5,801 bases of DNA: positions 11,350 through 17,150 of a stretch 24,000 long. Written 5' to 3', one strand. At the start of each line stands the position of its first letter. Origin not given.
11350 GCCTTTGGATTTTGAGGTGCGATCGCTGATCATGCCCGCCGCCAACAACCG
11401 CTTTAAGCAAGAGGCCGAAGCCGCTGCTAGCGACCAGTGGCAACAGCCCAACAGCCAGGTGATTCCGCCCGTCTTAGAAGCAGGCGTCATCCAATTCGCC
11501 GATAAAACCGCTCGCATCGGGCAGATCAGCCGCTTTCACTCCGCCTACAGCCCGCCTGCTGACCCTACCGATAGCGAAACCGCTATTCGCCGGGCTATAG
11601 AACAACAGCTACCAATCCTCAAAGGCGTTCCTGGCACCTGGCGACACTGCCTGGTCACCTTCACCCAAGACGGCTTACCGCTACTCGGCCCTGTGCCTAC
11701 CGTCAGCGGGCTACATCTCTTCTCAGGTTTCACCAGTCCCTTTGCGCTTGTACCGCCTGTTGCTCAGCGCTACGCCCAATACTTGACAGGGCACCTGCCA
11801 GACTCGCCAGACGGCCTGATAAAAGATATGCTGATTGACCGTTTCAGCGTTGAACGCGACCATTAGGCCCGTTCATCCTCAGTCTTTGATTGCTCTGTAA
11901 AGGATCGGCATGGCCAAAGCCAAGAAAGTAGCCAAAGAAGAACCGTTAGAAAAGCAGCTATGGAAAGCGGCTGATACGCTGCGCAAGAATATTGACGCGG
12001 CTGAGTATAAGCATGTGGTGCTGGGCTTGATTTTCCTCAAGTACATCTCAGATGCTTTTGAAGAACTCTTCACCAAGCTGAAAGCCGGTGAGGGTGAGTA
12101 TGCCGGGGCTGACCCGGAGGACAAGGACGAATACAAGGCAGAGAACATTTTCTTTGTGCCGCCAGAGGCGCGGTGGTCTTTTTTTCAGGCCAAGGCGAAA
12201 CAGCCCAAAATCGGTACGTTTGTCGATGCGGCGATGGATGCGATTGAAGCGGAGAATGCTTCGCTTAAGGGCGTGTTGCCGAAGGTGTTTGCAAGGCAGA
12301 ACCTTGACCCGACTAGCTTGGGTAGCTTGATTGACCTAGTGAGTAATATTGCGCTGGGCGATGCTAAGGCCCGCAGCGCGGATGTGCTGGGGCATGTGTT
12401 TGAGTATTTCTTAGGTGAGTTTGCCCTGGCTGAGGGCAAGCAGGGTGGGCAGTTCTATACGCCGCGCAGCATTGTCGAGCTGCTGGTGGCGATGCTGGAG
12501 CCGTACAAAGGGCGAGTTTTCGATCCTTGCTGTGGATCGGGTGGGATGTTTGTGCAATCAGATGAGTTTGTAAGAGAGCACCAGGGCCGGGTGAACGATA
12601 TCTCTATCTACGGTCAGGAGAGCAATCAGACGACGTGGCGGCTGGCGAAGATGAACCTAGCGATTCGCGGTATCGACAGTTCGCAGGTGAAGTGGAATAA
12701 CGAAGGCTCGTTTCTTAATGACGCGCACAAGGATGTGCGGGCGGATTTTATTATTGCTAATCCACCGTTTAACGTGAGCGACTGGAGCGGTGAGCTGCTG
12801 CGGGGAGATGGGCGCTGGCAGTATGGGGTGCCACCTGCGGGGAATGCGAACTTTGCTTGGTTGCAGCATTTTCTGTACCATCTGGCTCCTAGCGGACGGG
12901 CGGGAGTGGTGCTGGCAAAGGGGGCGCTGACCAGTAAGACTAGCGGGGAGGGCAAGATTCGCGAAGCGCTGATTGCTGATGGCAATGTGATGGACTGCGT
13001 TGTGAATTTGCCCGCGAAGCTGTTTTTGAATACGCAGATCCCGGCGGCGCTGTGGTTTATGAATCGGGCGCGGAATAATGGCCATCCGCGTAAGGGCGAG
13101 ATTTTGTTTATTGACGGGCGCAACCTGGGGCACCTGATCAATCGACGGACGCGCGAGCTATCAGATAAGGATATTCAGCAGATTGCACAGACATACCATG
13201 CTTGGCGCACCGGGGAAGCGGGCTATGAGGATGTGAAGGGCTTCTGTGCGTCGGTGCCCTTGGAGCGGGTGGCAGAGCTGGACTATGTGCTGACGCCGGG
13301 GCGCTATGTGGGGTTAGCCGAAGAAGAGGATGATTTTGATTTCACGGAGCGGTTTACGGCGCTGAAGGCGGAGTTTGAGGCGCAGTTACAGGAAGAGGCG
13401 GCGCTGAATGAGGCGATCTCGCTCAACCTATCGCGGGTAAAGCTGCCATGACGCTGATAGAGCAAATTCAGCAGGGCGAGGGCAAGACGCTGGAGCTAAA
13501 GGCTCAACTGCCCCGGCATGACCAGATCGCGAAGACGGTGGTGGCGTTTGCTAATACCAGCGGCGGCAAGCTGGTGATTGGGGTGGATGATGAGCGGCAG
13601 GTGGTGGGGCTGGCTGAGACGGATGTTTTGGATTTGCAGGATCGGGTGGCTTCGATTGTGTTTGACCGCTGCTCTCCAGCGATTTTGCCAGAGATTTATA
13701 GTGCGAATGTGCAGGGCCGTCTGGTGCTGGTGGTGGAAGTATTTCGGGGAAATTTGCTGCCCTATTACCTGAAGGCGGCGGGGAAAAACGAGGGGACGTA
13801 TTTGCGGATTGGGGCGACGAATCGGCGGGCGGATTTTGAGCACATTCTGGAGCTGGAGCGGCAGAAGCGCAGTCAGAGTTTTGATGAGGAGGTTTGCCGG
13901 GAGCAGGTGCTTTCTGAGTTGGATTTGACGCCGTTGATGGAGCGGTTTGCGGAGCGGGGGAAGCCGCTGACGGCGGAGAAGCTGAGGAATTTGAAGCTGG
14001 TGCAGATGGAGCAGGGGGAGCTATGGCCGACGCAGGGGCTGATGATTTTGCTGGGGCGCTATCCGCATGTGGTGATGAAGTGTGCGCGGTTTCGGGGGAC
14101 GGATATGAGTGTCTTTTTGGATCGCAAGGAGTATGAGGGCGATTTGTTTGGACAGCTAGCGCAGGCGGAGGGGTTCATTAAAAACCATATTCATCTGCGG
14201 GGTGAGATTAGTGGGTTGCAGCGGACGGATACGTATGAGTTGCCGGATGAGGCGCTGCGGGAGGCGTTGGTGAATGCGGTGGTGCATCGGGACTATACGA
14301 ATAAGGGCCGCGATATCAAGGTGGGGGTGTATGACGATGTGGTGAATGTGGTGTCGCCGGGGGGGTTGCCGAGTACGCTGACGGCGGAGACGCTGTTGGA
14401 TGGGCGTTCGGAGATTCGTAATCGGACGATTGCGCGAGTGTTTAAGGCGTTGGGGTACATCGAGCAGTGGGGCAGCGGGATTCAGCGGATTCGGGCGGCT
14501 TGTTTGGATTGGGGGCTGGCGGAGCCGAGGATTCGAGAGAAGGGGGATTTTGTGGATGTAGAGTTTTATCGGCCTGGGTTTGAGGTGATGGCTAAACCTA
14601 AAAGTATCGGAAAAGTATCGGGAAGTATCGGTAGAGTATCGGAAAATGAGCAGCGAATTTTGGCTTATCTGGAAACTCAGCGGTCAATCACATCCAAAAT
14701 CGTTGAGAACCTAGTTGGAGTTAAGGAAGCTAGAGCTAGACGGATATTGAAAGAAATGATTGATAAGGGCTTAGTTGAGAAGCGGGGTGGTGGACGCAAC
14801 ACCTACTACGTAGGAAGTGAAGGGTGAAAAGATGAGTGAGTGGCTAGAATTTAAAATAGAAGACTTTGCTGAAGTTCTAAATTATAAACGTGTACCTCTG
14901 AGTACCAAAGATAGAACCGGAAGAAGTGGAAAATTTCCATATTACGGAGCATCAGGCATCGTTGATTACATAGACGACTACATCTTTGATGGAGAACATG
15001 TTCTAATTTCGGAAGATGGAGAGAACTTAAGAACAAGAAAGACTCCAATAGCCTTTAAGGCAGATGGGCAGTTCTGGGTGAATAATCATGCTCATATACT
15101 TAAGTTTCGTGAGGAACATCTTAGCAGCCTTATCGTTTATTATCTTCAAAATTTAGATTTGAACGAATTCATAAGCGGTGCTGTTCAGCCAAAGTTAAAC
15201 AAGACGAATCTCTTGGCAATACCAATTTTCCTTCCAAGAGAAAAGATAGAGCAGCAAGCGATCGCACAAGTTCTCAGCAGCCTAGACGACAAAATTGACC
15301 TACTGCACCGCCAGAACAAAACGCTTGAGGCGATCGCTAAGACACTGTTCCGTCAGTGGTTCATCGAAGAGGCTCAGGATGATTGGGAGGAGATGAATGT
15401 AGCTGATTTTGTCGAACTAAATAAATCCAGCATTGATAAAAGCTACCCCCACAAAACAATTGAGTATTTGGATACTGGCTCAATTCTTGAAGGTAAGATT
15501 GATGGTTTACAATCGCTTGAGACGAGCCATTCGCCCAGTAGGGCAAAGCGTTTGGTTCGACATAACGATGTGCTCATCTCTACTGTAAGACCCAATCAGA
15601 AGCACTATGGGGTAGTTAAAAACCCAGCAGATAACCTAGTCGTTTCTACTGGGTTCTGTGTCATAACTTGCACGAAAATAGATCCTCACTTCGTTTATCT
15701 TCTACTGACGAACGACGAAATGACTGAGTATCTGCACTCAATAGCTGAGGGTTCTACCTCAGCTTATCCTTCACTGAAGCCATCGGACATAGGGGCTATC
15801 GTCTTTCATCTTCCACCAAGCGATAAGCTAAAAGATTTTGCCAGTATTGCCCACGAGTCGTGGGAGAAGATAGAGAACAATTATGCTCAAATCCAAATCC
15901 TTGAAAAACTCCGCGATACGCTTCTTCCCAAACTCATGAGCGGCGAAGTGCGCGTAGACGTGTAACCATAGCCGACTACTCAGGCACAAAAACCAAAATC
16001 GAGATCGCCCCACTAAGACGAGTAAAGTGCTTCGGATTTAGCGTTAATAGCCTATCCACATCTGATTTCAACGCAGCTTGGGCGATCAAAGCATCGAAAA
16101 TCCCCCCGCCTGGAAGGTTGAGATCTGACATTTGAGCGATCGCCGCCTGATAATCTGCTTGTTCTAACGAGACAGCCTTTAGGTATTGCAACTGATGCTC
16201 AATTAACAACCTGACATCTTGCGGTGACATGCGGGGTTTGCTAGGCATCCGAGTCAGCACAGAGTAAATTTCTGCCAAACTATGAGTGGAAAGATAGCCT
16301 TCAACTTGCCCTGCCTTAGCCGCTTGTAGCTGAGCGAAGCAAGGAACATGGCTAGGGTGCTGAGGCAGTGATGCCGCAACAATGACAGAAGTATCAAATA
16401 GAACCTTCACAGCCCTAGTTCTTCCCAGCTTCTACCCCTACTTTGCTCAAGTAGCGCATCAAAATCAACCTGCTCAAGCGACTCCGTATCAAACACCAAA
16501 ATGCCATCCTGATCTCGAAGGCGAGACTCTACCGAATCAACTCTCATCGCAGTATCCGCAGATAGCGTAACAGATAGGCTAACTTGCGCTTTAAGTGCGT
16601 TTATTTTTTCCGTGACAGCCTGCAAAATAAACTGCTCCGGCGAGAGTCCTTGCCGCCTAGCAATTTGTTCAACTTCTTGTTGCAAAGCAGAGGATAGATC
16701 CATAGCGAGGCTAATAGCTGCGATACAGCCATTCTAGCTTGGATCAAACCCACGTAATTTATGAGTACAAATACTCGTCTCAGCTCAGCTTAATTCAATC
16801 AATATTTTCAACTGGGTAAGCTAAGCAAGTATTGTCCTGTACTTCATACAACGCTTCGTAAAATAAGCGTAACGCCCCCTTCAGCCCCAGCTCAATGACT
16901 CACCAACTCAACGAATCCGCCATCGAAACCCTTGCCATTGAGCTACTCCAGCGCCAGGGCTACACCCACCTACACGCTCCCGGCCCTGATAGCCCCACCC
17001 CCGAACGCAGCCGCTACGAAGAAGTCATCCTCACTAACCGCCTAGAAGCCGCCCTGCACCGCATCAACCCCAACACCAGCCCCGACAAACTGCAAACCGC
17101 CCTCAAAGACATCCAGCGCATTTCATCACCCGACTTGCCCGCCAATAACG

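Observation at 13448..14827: Schlafen-like COG2865 gene translationally nested between hsdM and hsdS: candidate R-M-embedded effector or regulator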

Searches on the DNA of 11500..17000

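Call 92: search_rna_families(source=window, start=11500, end=17000, threshold=evalue, max_evalue=1)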
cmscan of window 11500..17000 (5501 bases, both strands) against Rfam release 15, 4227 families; matches with E-value up to 1: 0.
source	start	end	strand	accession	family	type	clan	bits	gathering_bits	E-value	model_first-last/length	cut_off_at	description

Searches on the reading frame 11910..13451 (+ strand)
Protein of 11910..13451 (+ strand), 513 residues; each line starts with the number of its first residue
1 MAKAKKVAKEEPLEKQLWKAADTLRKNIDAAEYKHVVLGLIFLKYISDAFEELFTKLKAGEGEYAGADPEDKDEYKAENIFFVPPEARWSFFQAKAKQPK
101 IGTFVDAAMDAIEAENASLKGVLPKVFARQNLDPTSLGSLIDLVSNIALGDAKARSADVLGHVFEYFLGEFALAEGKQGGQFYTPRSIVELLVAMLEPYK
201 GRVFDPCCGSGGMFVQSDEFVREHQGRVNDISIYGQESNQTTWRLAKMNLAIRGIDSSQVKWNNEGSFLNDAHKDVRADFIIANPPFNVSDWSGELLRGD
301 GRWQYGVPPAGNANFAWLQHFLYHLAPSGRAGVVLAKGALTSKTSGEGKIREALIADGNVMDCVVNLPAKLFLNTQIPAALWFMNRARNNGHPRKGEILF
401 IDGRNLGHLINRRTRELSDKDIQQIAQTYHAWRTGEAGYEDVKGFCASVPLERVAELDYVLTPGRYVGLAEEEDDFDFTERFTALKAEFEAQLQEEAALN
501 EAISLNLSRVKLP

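Call 3: search_protein_families(library=pfam, proteins=[window:11910-13451:+])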
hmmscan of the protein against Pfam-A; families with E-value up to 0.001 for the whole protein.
window:11910-13451:+ (513 aa): 3 families
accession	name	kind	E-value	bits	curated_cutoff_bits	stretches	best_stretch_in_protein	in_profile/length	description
PF02384.22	N6_Mtase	-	6.1e-106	354.7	20.4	1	156-475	2-311/311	N-6 DNA Methylase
PF12161.14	HsdM_N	-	7.7e-27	95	24.5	1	13-143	1-134/135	HsdM N-terminal domain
PF05175.20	MTS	-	6.1e-05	23.2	23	1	190-289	21-110/170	Methyltransferase small domain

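Call 4: search_protein_families(library=ncbifam, proteins=[window:11910-13451:+])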
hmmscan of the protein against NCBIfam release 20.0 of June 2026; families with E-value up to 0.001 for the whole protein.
window:11910-13451:+ (513 aa): 4 families
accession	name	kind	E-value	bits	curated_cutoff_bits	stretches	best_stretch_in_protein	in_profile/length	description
TIGR00497.1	hsdM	equivalog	1.9e-54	185.3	242.75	2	137-478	157-497/515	type I restriction-modification system subunit M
NF047738.1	antiphage_MADS2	equivalog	4.2e-16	58.4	720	1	140-231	274-363/654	methylation-associated defense system DNA methyltransferase MAD2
TIGR02987.1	met_A_Alw26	exception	6.6e-07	28.4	353.5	1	177-288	1-123/523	Alw26I/Eco31I/Esp3I family type II restriction adenine-specific DNA-methyltransferase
TIGR03534.1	RF_mod_PrmC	equivalog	6.4e-06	25.8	199.1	1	188-287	76-166/253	peptide chain release factor N(5)-glutamine methyltransferase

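Call 5: search_protein_families(library=padloc, proteins=[window:11910-13451:+])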
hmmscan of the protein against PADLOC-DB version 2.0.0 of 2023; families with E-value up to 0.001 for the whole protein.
window:11910-13451:+ (513 aa): 35 families (the best 25 are shown)
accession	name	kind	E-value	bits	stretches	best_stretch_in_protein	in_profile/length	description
PDLC03019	MTase_I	-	1.6e-192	640.2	1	13-503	8-495/932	Type I methyltransferase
PDLC03035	MTase_I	-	4.9e-123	409.9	2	6-433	3-432/653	Type I methyltransferase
PDLC03240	MTase_II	-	2.2e-114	381.1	1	13-507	8-507/511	Type II methyltransferase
PDLC03022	MTase_I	-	3.3e-85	285.1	1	11-479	4-486/857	Type I methyltransferase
PDLC03031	MTase_I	-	6.1e-79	264.2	1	13-472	8-489/834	Type I methyltransferase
PDLC03027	MTase_I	-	1.4e-67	226.9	1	10-480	5-450/810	Type I methyltransferase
PDLC03028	MTase_I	-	2.4e-61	206.1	1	12-497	728-1220/1236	Type I methyltransferase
PDLC03038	MTase_I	-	2.5e-55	185.8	1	11-467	7-451/896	Type I methyltransferase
PDLC03039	MTase_I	-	4.5e-52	175.1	1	12-442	6-430/708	Type I methyltransferase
PDLC04134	mad2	-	4.6e-51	172.1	1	9-434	137-489/492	mads_2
PDLC03029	MTase_I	-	6.5e-48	161.7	1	12-436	8-455/661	Type I methyltransferase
PDLC03021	MTase_I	-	2.5e-46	156.5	1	40-491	33-480/491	Type I methyltransferase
PDLC03032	MTase_I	-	4.4e-46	155.4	1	10-478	5-450/1001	Type I methyltransferase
PDLC03020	MTase_I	-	2.9e-42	143.2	1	13-374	6-393/410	Type I methyltransferase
PDLC03026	MTase_I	-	2.4e-41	140.4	1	11-432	4-400/487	Type I methyltransferase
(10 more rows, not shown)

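Call 52: find_related_loci(query=window:11910-13448:+, collection=metagenome_contigs, flank=5000)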
Query window:11910-13448:+ (513 aa) in metagenome_contigs; peptide patterns used: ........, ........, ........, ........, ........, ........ (x = any residue, [..] = any of these).
600 stretches matched a pattern (row limit reached: there are more); 566 encode a relative of the query (tblastn E <= 1e-3); the best 80 are kept; 80 distinct loci.
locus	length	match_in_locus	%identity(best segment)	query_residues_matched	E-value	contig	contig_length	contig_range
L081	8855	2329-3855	89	3-512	0e+0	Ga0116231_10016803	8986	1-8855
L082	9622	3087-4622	88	1-512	0e+0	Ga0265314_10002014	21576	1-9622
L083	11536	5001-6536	86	1-512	0e+0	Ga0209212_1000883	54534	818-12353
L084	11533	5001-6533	85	1-512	0e+0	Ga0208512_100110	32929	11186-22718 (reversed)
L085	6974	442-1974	86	1-512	0e+0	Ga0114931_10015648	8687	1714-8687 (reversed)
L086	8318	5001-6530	86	2-511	0e+0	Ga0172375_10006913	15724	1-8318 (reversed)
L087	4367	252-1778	84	1-510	0e+0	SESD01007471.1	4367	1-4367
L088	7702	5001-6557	84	1-512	0e+0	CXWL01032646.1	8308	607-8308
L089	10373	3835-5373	83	1-511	0e+0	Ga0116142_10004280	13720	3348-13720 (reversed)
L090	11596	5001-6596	81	9-512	0e+0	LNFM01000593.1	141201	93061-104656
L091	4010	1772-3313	83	1-512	0e+0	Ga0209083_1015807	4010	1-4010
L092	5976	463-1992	82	3-512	0e+0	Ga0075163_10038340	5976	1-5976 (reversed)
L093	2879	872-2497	80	1-512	0e+0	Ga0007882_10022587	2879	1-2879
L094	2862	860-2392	81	2-512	0e+0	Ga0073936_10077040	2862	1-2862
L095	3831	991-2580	81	1-512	0e+0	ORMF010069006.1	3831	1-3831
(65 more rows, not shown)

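Call 56: search_protein_families(library=pfam, alignment_id=A4, max_evalue=0.001)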
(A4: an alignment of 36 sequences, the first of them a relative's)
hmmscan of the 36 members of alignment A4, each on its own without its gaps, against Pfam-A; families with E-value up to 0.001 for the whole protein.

A. member 1, L083:6658-7533:+ (292 aa): 1 family
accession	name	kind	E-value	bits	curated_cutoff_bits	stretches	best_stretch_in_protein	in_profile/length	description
PF10543.14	ORF6N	-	1.7e-30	105.5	27.8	1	13-97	2-86/86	ORF6N domain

B. families by the number of members that match (of 36 scanned): 13 families
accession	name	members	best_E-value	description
PF13310.11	Virulence_RhuM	5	3.2e-27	Virulence protein RhuM family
PF04383.19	KilA-N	4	3e-26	KilA-N domain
PF10543.14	ORF6N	3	1.2e-33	ORF6N domain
PF02498.22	Bro-N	3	2e-09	BRO family, N-terminal domain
PF17761.7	DUF1016_N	2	3e-46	DUF1016 N-terminal domain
PF06250.17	YhcG_C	1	5.6e-54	YhcG PDDEXK nuclease domain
PF08780.16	NTase_sub_bind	1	2.2e-28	Nucleotidyltransferase substrate binding protein like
PF13784.11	Fic_N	1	3.7e-26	Fic/DOC family N-terminal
PF21248.3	SoFic-like_C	1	6.3e-25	Protein adenylyltransferase SoFic-like, C-terminal domain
PF05635.17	23S_rRNA_IVP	1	5e-21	23S rRNA-intervening sequence protein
PF02661.23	Fic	1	1.6e-15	Fic/DOC family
PF01381.28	HTH_3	1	1.5e-05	Helix-turn-helix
PF13936.12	HTH_38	1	0.00018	Helix-turn-helix domain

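Call 66: search_solved_structures(query=window:11910-13448:+, max_evalue=1e-10)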
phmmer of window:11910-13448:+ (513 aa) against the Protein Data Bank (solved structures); distinct sequences matched with E-value up to 1e-10: 11.
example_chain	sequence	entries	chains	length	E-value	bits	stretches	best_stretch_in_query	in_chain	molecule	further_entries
3khk_A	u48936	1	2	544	4.5e-135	454.3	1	12-475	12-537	Type I restriction-modification system methylation subunit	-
7vru_A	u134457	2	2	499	4.2e-66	226.8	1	12-501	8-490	Site-specific DNA-methyltransferase (adenine-specific)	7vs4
7vru_B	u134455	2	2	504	2e-53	185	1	7-488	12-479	Site-specific DNA-methyltransferase (adenine-specific)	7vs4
3lkd_A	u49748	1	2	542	3.2e-46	161.2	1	143-485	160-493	Type I restriction-modification system methyltransferase subunit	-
7bst_D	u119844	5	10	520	6.1e-43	150.4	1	7-487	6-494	Type I restriction enzyme EcoR124II M protein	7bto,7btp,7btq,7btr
2okc_A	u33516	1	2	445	5.8e-21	77.8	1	156-409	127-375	Type I restriction enzyme StySJI M protein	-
3ufb_A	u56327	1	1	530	4.6e-19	71.6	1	132-387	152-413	Type I restriction-modification system methyltransferase subunit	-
5ybb_A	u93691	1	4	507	1.5e-16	63.3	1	11-388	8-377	Type I restriction-modification system methyltransferase subunit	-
2y7c_B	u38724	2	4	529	3.6e-15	58.7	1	82-385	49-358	TYPE I RESTRICTION ENZYME ECOKI M PROTEIN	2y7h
2ar0_A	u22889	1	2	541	3.7e-15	58.7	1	82-385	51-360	Type I restriction enzyme EcoKI M protein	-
7eew_A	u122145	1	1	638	6.3e-13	51.3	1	172-370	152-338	Type I restriction-modification system methyltransferase subunit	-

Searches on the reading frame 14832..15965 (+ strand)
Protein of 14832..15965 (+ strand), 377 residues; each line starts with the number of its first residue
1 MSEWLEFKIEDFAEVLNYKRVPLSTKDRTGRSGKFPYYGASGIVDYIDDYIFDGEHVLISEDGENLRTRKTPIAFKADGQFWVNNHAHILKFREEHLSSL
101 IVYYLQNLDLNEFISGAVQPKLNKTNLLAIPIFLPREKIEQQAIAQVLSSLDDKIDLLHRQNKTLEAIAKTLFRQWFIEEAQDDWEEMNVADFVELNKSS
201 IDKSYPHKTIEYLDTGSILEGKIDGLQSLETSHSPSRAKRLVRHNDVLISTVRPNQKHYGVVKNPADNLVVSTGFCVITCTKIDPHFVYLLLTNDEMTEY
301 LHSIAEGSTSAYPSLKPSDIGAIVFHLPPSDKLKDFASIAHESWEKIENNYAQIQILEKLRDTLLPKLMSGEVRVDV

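Call 3: search_protein_families(library=pfam, proteins=[window:14832-15965:+])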
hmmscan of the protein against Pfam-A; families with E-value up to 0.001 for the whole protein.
window:14832-15965:+ (377 aa): 1 family
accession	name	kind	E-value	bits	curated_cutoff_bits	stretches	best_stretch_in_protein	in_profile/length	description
PF01420.25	Methylase_S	-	3.4e-30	105.9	22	2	1-166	1-167/168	Type I restriction modification DNA specificity domain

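Call 4: search_protein_families(library=ncbifam, proteins=[window:14832-15965:+])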
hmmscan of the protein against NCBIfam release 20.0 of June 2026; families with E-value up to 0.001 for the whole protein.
window:14832-15965:+ (377 aa): 1 family
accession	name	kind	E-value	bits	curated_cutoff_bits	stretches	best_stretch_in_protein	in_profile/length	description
NF047740.1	antiphage_MADS5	equivalog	2.3e-05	23.4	400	0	110-214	161-266/461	methylation-associated defense system restriction endonuclease subunit S MAD5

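Call 5: search_protein_families(library=padloc, proteins=[window:14832-15965:+])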
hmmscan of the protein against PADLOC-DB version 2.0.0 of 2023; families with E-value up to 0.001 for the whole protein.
window:14832-15965:+ (377 aa): 101 families (the best 25 are shown)
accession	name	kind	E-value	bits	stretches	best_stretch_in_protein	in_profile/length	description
PDLC03154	Specificity_I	-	1.3e-112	375.3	1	1-376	1-396/406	Type I specificity subunit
PDLC03099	Specificity_I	-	2.3e-72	242.4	2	2-178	3-170/405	Type I specificity subunit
PDLC03068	Specificity_I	-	5.5e-57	191.7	2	77-376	87-398/403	Type I specificity subunit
PDLC03089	Specificity_I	-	2.7e-53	179.7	2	3-178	4-195/446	Type I specificity subunit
PDLC03164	Specificity_I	-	2.1e-52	176.9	4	186-331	4-154/409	Type I specificity subunit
PDLC03086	Specificity_I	-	7.5e-44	148.4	3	76-179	93-201/458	Type I specificity subunit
PDLC03082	Specificity_I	-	8e-44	148.5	2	10-139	196-325/368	Type I specificity subunit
PDLC03168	Specificity_I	-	6.9e-43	145.7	2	185-376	255-447/459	Type I specificity subunit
PDLC03063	Specificity_I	-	1.1e-37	128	1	23-375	21-358/369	Type I specificity subunit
PDLC03188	Specificity_I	-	9e-37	125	1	3-152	262-405/458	Type I specificity subunit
PDLC03121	Specificity_I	-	4e-32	110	1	117-375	138-391/398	Type I specificity subunit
PDLC03066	Specificity_I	-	1.5e-30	104.4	2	83-182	112-215/441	Type I specificity subunit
PDLC03092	Specificity_I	-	2.6e-30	104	1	10-375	11-397/397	Type I specificity subunit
PDLC03178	Specificity_I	-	5e-30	103.2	1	42-368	62-409/411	Type I specificity subunit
PDLC03073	Specificity_I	-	9.5e-26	88.9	1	13-159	259-402/437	Type I specificity subunit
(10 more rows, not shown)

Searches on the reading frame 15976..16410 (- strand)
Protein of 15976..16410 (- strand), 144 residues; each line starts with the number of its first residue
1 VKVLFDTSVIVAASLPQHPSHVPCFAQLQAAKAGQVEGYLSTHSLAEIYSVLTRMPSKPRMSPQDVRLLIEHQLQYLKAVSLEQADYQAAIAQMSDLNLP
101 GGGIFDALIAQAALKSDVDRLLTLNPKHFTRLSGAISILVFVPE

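Call 3: search_protein_families(library=pfam, proteins=[window:15976-16410:-])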
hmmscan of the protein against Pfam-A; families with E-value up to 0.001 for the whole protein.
window:15976-16410:- (144 aa): 2 families
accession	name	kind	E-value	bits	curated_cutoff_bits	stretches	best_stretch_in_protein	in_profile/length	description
PF13470.12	PIN_3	-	4.2e-11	44.1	27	1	2-125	1-113/115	PIN domain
PF01850.27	PIN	-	2.3e-10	41.5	23.6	1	3-132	1-117/120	PIN domain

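Call 4: search_protein_families(library=ncbifam, proteins=[window:15976-16410:-])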
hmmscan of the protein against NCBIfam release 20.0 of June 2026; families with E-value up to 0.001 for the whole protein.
window:15976-16410:- (144 aa): 1 family
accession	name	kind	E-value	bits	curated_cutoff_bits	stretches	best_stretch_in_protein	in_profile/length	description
TIGR00028.1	Mtu_PIN_fam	subfamily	3.5e-05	24.1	73.6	1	1-135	1-135/143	TA system VapC family ribonuclease toxin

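Call 5: search_protein_families(library=padloc, proteins=[window:15976-16410:-])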
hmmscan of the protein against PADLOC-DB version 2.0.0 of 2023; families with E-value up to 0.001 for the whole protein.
window:15976-16410:- (144 aa): 0 families
